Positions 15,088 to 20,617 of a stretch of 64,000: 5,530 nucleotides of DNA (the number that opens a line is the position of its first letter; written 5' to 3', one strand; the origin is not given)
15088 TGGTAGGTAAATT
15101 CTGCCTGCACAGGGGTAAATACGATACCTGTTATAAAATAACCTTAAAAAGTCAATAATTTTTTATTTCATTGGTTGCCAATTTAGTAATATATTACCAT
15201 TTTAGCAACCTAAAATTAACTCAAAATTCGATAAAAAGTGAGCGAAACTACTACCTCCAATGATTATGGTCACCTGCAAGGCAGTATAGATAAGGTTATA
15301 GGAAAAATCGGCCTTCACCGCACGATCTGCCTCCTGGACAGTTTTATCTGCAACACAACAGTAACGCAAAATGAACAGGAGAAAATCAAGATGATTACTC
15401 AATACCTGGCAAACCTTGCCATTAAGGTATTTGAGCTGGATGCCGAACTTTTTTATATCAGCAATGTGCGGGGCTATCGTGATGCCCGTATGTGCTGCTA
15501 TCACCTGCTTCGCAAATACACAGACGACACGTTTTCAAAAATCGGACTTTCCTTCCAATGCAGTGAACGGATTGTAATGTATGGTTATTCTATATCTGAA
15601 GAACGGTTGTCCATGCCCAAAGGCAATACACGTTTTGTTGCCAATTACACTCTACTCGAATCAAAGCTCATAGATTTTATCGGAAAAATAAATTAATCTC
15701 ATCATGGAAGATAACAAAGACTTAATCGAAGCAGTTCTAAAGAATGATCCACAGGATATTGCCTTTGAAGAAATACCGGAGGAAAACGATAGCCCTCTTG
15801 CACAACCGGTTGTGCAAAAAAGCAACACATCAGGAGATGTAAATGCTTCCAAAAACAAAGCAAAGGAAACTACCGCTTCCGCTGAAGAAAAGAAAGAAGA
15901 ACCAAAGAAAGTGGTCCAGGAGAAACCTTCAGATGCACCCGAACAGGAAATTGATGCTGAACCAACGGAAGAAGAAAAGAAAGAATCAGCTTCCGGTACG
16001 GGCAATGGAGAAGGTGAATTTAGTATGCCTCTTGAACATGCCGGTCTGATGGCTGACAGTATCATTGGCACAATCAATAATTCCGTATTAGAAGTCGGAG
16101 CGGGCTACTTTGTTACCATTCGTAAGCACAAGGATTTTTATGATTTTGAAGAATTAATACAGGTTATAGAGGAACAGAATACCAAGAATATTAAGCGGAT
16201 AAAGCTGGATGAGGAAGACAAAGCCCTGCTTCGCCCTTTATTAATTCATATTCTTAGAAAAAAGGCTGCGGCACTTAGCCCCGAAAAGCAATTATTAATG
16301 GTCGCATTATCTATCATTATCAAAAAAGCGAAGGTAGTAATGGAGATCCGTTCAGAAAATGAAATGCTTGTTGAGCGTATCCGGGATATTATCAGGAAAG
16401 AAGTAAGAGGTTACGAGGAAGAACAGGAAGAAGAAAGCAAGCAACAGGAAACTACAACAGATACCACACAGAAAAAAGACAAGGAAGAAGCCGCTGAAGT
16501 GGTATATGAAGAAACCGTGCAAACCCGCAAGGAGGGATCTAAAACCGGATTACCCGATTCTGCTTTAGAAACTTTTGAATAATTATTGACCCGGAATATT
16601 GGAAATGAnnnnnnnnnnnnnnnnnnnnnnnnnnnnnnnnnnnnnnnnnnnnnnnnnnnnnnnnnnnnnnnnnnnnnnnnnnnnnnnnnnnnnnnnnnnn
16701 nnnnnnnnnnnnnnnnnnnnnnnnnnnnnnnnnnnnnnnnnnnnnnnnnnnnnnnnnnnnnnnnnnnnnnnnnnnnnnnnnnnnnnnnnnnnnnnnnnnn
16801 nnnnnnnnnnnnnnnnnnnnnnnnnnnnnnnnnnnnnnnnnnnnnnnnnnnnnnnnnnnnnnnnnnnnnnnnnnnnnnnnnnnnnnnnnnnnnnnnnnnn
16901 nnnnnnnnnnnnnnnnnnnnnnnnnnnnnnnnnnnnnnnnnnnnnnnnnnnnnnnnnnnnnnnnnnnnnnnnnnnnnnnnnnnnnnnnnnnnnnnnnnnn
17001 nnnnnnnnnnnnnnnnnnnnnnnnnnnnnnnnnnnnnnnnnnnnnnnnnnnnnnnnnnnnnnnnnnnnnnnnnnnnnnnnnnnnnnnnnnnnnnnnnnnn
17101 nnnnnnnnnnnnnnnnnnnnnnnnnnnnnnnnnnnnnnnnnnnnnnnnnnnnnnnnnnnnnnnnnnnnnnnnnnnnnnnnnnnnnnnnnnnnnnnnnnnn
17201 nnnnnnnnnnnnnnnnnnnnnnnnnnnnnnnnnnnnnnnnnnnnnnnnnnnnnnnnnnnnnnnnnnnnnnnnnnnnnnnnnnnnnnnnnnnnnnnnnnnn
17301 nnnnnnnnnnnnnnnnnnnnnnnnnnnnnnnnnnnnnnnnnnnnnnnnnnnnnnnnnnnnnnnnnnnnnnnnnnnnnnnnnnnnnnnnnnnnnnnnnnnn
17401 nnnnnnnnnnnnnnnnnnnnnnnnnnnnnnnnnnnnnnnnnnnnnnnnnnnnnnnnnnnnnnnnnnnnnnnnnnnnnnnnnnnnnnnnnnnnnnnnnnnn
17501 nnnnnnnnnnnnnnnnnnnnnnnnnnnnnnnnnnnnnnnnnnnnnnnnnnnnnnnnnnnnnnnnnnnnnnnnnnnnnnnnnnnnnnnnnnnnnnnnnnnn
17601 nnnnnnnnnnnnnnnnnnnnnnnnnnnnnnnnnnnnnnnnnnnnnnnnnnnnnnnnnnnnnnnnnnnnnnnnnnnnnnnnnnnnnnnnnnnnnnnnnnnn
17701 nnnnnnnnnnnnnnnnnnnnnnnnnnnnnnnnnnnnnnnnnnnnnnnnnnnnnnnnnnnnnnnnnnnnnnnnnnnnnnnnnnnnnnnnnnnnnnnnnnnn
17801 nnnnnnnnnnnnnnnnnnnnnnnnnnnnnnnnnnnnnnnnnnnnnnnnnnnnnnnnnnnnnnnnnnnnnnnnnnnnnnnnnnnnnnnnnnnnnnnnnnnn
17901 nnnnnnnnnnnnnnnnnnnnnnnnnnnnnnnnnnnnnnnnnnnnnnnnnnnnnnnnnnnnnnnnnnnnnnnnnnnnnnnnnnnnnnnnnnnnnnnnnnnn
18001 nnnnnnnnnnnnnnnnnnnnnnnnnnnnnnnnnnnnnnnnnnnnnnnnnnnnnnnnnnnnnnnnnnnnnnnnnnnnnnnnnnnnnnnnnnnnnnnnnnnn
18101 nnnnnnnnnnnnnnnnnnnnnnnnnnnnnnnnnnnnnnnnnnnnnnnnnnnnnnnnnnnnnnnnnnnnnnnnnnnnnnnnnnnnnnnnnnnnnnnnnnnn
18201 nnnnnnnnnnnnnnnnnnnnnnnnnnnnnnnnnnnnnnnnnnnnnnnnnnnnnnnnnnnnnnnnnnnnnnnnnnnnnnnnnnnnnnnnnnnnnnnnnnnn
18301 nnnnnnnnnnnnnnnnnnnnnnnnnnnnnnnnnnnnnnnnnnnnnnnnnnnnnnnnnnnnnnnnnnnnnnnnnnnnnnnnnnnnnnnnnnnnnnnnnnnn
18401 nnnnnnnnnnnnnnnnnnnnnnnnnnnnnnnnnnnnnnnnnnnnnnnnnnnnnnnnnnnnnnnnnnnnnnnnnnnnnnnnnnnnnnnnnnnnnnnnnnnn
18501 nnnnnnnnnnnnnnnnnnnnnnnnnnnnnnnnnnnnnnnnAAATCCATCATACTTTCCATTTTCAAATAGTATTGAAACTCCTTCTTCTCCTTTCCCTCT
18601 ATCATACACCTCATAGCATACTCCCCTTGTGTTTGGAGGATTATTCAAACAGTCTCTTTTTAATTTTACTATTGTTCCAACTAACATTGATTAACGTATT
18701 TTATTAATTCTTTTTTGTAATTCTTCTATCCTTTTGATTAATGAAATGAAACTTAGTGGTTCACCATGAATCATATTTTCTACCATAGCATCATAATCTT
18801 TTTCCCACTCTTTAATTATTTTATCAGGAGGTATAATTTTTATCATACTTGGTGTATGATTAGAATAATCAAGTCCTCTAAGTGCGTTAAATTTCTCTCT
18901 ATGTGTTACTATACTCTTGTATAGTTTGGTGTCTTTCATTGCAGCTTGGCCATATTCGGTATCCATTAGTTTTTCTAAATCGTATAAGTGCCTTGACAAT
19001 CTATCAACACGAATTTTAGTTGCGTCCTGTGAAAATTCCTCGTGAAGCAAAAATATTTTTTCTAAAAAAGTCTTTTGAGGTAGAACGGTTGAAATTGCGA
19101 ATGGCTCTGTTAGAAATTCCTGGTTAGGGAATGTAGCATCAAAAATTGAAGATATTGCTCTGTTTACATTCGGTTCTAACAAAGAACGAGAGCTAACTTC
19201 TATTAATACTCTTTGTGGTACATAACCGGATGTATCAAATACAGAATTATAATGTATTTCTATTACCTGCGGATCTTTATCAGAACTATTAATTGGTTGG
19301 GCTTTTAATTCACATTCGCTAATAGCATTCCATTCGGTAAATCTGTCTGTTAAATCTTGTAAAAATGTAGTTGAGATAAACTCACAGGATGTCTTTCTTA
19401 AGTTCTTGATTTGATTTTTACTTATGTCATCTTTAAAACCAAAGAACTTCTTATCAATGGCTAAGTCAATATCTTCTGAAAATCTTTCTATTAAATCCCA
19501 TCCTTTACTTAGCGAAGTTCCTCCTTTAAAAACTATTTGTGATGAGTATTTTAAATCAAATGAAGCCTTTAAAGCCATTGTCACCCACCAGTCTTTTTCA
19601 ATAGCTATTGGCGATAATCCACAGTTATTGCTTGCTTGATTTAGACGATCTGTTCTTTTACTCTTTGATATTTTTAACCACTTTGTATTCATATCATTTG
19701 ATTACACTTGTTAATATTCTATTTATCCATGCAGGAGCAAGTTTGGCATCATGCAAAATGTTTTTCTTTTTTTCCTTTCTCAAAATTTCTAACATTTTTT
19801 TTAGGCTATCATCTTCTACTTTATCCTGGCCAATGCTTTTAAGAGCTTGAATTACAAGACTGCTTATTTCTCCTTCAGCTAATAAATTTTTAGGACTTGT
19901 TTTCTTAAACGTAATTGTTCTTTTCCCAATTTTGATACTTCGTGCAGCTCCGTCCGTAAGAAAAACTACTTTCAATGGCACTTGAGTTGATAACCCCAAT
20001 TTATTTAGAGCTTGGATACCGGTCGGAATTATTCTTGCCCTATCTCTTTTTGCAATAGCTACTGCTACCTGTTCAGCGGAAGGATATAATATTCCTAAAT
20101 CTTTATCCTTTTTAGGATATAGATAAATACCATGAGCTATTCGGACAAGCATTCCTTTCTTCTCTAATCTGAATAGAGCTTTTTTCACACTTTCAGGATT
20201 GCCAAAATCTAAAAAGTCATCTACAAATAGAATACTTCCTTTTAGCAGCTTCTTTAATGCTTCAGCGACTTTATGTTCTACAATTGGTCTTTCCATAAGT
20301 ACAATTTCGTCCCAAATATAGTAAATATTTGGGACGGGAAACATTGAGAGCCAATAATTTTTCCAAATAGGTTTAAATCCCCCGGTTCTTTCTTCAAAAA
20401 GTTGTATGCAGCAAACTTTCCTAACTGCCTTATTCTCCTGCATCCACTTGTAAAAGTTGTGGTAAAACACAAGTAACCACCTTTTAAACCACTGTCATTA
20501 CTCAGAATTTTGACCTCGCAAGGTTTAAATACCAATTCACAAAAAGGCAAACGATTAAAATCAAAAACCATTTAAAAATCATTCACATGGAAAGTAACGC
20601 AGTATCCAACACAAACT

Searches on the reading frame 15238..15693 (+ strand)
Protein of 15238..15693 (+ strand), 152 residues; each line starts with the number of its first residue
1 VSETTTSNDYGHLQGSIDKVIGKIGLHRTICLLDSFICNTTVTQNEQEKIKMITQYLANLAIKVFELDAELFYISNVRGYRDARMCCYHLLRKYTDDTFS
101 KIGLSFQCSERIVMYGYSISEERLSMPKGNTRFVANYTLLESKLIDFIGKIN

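Call 8: search_protein_families(library=pfam, proteins=[window:15238-15693:+], max_evalue=0.01)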
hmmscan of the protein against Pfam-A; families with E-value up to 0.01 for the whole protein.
window:15238-15693:+ (152 aa): 1 family
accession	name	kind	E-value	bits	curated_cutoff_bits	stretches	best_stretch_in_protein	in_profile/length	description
PF08299.17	Bac_DnaA_C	-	0.0095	16.4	31.5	0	80-116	28-65/69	Bacterial dnaA protein helix-turn-helix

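Call 32: search_protein_families(library=phrogs, proteins=[window:15238-15693:+], max_evalue=0.01)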
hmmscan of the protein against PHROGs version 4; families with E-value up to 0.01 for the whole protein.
window:15238-15693:+ (152 aa): 0 families

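Call 64: search_protein_families(library=padloc, proteins=[window:15238-15693:+], max_evalue=0.01)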
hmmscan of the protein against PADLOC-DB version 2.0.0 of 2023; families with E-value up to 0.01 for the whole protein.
window:15238-15693:+ (152 aa): 0 families

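Call 75: search_solved_structures(query=A6, max_evalue=5, show_alignments=2)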
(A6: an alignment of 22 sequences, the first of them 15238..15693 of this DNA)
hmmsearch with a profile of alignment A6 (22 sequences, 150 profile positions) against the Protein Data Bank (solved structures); distinct sequences matched with E-value up to 5: 10.
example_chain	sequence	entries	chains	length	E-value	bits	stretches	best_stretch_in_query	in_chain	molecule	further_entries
3pvp_A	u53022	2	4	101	7.9e-05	25.7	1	55-118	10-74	Chromosomal replication initiator protein dnaA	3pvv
8btg_A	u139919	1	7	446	0.0013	21.7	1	57-123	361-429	Chromosomal replication initiator protein DnaA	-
2z4r_A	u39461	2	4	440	0.0054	19.7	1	67-122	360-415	Chromosomal replication initiator protein dnaA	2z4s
1j1v_A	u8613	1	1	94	0.0059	19.6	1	55-121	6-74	Chromosomal replication initiator protein dnaA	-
2hcb_A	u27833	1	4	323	0.032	17.2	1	38-120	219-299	Chromosomal replication initiator protein dnaA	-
1l8q_A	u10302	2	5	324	0.032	17.2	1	38-120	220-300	Chromosomal replication initiator protein dnaA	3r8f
6wmr_Z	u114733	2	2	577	0.16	15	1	119-148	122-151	RNA polymerase sigma factor RpoD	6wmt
9zdm_A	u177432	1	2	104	0.55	13.2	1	3-36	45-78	RhsFi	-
3crj_A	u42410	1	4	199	0.91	12.5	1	85-123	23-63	Transcription regulator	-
5oql_r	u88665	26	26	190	1.3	12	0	10-43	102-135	40S ribosomal protein s9-like protein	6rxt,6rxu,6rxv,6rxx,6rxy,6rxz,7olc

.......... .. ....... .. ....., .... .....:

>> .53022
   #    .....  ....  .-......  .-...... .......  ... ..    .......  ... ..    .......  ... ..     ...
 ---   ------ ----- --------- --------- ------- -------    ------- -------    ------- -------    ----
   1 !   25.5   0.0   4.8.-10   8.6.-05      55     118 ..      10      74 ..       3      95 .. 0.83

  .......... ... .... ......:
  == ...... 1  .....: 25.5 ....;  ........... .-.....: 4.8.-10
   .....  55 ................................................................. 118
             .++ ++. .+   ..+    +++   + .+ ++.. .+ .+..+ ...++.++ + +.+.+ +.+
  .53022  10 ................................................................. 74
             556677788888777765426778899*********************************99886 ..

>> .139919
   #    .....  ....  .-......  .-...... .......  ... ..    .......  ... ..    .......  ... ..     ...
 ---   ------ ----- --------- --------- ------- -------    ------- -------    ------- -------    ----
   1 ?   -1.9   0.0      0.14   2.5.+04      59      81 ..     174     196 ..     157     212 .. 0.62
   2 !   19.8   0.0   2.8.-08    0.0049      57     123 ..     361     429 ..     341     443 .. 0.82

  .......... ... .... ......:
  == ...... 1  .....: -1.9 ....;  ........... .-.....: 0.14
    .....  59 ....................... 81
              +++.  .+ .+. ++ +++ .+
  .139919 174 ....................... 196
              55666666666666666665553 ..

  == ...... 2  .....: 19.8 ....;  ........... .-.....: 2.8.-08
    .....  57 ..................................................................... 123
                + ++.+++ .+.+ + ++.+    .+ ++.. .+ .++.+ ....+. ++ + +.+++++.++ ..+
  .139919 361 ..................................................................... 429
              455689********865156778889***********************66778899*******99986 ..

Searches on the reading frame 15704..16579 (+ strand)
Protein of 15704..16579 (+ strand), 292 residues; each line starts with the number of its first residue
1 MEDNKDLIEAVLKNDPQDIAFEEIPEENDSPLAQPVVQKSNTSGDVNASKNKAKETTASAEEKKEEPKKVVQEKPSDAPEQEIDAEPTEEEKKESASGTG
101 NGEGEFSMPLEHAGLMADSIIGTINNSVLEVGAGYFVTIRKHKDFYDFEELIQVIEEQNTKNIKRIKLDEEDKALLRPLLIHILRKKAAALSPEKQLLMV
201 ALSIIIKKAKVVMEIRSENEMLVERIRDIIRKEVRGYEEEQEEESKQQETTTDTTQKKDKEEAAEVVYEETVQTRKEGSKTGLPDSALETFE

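Call 8: search_protein_families(library=pfam, proteins=[window:15704-16579:+], max_evalue=0.01)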
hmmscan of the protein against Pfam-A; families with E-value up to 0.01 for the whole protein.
window:15704-16579:+ (292 aa): 0 families

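Call 32: search_protein_families(library=phrogs, proteins=[window:15704-16579:+], max_evalue=0.01)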
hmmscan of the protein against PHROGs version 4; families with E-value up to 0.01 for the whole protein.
window:15704-16579:+ (292 aa): 0 families

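Call 64: search_protein_families(library=padloc, proteins=[window:15704-16579:+], max_evalue=0.01)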
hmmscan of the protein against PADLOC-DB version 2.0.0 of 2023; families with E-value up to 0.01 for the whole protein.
window:15704-16579:+ (292 aa): 0 families

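Call 76: search_solved_structures(query=A5, max_evalue=5)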
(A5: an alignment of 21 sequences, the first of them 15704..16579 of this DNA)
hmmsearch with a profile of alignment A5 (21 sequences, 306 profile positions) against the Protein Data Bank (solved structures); distinct sequences matched with E-value up to 5: 0.

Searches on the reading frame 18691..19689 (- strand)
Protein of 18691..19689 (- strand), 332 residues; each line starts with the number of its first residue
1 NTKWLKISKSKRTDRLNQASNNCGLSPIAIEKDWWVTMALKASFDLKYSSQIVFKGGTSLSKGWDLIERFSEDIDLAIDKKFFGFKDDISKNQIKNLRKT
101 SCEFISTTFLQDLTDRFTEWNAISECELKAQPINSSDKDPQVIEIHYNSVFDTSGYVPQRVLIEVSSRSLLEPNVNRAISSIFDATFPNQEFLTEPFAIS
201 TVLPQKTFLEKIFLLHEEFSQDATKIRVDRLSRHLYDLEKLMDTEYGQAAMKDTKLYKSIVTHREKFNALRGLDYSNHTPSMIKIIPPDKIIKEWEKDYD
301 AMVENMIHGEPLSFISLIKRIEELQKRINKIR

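Call 8: search_protein_families(library=pfam, proteins=[window:18691-19689:-], max_evalue=0.01)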
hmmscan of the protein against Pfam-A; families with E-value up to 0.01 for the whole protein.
window:18691-19689:- (332 aa): 1 family
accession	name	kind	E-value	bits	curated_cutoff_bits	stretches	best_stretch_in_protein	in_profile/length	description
PF08843.17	AbiEii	-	1.4e-35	123.8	22.5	1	47-312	10-229/238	Nucleotidyl transferase AbiEii toxin, Type IV TA system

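Call 64: search_protein_families(library=padloc, proteins=[window:18691-19689:-], max_evalue=0.01)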
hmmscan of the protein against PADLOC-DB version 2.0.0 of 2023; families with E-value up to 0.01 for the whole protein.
window:18691-19689:- (332 aa): 21 families
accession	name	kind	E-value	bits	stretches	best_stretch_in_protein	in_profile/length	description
PDLC02289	AbiEii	-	3.8e-100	333.4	1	3-331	5-303/309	AbiEii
PDLC02292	AbiEii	-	1e-46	158.1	1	13-326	11-282/283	AbiEii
PDLC02315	AbiEii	-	5.9e-38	128.9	1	21-330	27-345/352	AbiEii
PDLC02297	AbiEii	-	3.1e-33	113.4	1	11-328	3-305/307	AbiEii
PDLC02302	AbiEii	-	7e-30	102.5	1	7-328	4-309/313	AbiEii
PDLC02322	AbiEii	-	1.5e-25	88.3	1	17-266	17-256/324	AbiEii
PDLC02316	AbiEii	-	4.7e-22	76.8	1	15-330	13-312/314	AbiEii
PDLC02304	AbiEii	-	1.4e-13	49.4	1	13-245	4-191/260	AbiEii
PDLC02323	AbiEii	-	2.1e-08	32.1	1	18-86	9-73/248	AbiEii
PDLC02303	AbiEii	-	9e-08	29.9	1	15-97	5-86/249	AbiEii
PDLC02307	AbiEii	-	5.6e-07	27.6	1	48-92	19-61/219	AbiEii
PDLC02317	AbiEii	-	1.5e-06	25.5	1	18-80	9-72/396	AbiEii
PDLC02328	AbiEii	-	1.3e-05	23.2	1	50-260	13-183/203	AbiEii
PDLC02294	AbiEii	-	1.3e-05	23.2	1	29-77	21-71/260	AbiEii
PDLC02321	AbiEii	-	0.0001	20.1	1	29-102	21-88/296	AbiEii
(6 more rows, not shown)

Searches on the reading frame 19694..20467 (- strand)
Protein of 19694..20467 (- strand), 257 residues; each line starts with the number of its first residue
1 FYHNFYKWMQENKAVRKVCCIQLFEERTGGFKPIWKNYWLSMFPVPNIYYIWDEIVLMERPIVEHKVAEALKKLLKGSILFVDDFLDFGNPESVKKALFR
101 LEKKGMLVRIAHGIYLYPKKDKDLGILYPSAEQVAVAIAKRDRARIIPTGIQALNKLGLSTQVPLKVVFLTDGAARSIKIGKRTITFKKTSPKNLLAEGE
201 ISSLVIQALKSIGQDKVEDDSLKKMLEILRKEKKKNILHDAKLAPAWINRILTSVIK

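Call 8: search_protein_families(library=pfam, proteins=[window:19694-20467:-], max_evalue=0.01)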
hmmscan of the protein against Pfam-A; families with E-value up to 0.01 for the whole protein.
window:19694-20467:- (257 aa): 2 families
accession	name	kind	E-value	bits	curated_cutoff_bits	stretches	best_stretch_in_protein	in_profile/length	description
PF19570.5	DUF6088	-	2.4e-84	281.8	25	1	66-237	1-172/172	Family of unknown function (DUF6088)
PF13338.12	AbiEi_4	-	0.0022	18.5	25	1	97-118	28-49/49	Transcriptional regulator, AbiEi antitoxin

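Call 64: search_protein_families(library=padloc, proteins=[window:19694-20467:-], max_evalue=0.01)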
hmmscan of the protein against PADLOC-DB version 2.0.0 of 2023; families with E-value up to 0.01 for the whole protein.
window:19694-20467:- (257 aa): 20 families
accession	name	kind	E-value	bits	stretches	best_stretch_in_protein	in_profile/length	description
PDLC02226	AbiEi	-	5.9e-70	233.2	1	63-256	3-194/202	AbiEi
PDLC02233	AbiEi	-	5.1e-35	119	1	65-256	6-205/214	AbiEi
PDLC02264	AbiEi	-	9.3e-16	56.4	1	66-187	6-127/205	AbiEi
PDLC02229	AbiEi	-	1.6e-14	52.6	1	63-188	3-130/131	AbiEi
PDLC02250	AbiEi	-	8.1e-12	43.4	1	67-240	6-168/197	AbiEi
PDLC02236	AbiEi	-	1.9e-11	42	1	90-191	27-133/207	AbiEi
PDLC02247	AbiEi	-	2.6e-10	38.5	1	96-219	48-167/215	AbiEi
PDLC02246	AbiEi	-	4.7e-10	37.4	1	87-169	32-110/230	AbiEi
PDLC02234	AbiEi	-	4.9e-08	30.9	1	66-216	3-150/191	AbiEi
PDLC02251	AbiEi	-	9.9e-08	29.7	1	72-172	17-113/230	AbiEi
PDLC02267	AbiEi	-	2.9e-07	28.2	1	91-195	34-126/252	AbiEi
PDLC02242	AbiEi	-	5.9e-07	27.4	1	94-140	30-76/207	AbiEi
PDLC02225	AbiEi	-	2.7e-06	25.3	1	95-194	32-117/198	AbiEi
PDLC02232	AbiEi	-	5.9e-06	24.3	1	90-191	33-130/177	AbiEi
PDLC02286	AbiEi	-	2.5e-05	21.8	1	95-153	31-91/207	AbiEi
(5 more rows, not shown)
